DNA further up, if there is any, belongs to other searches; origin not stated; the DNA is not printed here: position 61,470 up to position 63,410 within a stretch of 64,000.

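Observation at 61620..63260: A single-gene, roughly 30% GC islet encoding a 546-aa GT-C-like polytopic membrane protein sits inside a roughly 63% GC housekeeping array (ychF / islet / yhaM-holB-PSP1-metG).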

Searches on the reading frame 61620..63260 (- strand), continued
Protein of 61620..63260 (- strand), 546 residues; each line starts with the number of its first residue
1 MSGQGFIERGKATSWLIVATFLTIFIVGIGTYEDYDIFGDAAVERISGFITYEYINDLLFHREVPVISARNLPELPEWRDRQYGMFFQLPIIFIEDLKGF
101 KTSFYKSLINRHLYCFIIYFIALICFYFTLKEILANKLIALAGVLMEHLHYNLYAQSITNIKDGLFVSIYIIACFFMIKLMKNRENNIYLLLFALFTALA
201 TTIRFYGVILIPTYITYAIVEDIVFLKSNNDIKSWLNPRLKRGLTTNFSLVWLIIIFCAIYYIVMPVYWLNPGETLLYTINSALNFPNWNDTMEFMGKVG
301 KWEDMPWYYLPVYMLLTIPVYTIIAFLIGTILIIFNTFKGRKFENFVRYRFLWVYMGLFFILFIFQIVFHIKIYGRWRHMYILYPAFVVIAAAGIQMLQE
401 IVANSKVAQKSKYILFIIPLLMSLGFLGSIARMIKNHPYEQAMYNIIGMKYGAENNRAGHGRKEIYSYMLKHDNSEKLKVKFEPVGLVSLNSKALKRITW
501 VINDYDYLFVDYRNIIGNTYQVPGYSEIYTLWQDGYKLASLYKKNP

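Call 82: fold_search(model_id=the predicted structure, library=viral)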
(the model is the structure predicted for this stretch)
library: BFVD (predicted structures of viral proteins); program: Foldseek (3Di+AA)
matches with E <= 10: 152; with E <= 0.001: 1
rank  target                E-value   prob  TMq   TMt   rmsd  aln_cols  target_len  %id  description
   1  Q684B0                1.2e-04  1.00  0.41  0.39  11.2       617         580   15  (no name in the UniProt tables at hand)
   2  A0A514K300            2.1e-03  1.00  0.38  0.58   9.5       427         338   12  Uncharacterized protein [Nitrosopumilus spindle-shaped virus 1]
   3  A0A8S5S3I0            7.3e-03  1.00  0.34  0.25   7.5       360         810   10  Uncharacterized protein [Siphoviridae sp. ctBLh2]
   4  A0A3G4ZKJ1            1.6e-01  0.23  0.17  0.19  19.5       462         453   12  MFS transporter [Terrestrivirus sp.]
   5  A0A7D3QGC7            2.5e-01  0.15  0.16  0.17  27.1       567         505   13  (no name in the UniProt tables at hand)
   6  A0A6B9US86            3.5e-01  0.09  0.11  0.13  25.1       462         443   12  (no name in the UniProt tables at hand)
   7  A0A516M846            5.0e-01  0.08  0.13  0.10  29.6       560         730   10  (no name in the UniProt tables at hand)
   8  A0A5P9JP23            5.7e-01  0.09  0.14  0.16  21.6       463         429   14  Envelope glycoprotein M [Psittacid alphaherpesvirus 5]
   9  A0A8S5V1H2            6.5e-01  0.06  0.11  0.08  34.6       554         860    9  Uncharacterized protein [Siphoviridae sp. ct3r22]
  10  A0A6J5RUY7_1          6.8e-01  0.04  0.11  0.07  25.9       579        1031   10  ART-PolyVal-like domain-containing protein [uncultured Caudovirales phage]
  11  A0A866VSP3            7.1e-01  0.14  0.13  0.18  20.1       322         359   12  G protein-coupled receptor-4B [Elephant endotheliotropic herpesvirus 3A]
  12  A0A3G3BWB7            7.4e-01  0.05  0.11  0.08  30.1       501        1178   12  Tail tape measure protein [Bacillus phage vB_BboS-125]
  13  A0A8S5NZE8            7.7e-01  0.11  0.11  0.18  20.4       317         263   11  NTP-PPase-like protein [Myoviridae sp. ctLnO19]
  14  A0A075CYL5            1.0e+00  0.11  0.12  0.17  21.8       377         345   12  Membrane protein EE34 [Elephant endotheliotropic herpesvirus 5]
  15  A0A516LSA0            1.2e+00  0.08  0.11  0.12  24.9       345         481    9  (no name in the UniProt tables at hand)
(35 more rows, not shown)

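Call 84: find_related_loci(query=A1, collection=metagenome_contigs, flank=6000)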
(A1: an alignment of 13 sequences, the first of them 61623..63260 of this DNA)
Query A1 (546 aa) in metagenome_contigs; peptide patterns used: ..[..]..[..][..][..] (x = any residue, [..] = any of these).
356 stretches matched a pattern; 225 encode a relative of the query (tblastn E <= 1e-3); the best 80 are kept; 80 distinct loci.
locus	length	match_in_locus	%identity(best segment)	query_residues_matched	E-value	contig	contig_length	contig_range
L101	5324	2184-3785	32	16-545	7e-88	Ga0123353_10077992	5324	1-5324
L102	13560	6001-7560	29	7-544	3e-69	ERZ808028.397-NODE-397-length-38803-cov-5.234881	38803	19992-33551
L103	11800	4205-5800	29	1-544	4e-67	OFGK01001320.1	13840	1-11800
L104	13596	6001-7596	29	1-544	4e-67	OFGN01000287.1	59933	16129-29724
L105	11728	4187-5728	32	17-545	8e-66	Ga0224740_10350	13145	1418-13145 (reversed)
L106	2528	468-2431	28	1-544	2e-66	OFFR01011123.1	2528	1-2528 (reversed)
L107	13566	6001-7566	30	4-545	2e-55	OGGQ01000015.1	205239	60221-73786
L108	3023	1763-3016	30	21-457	1e-52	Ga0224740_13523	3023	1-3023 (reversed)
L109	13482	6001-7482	27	32-543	2e-51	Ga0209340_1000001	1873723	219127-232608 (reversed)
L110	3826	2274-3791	29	16-544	3e-49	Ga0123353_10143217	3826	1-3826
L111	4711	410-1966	28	8-544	1e-47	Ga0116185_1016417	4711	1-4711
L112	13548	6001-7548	26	11-544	2e-47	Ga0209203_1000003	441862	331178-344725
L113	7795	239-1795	28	8-544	3e-47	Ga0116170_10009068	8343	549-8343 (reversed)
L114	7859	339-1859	25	21-545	7e-46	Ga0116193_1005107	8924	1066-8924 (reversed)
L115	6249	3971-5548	27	16-544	4e-45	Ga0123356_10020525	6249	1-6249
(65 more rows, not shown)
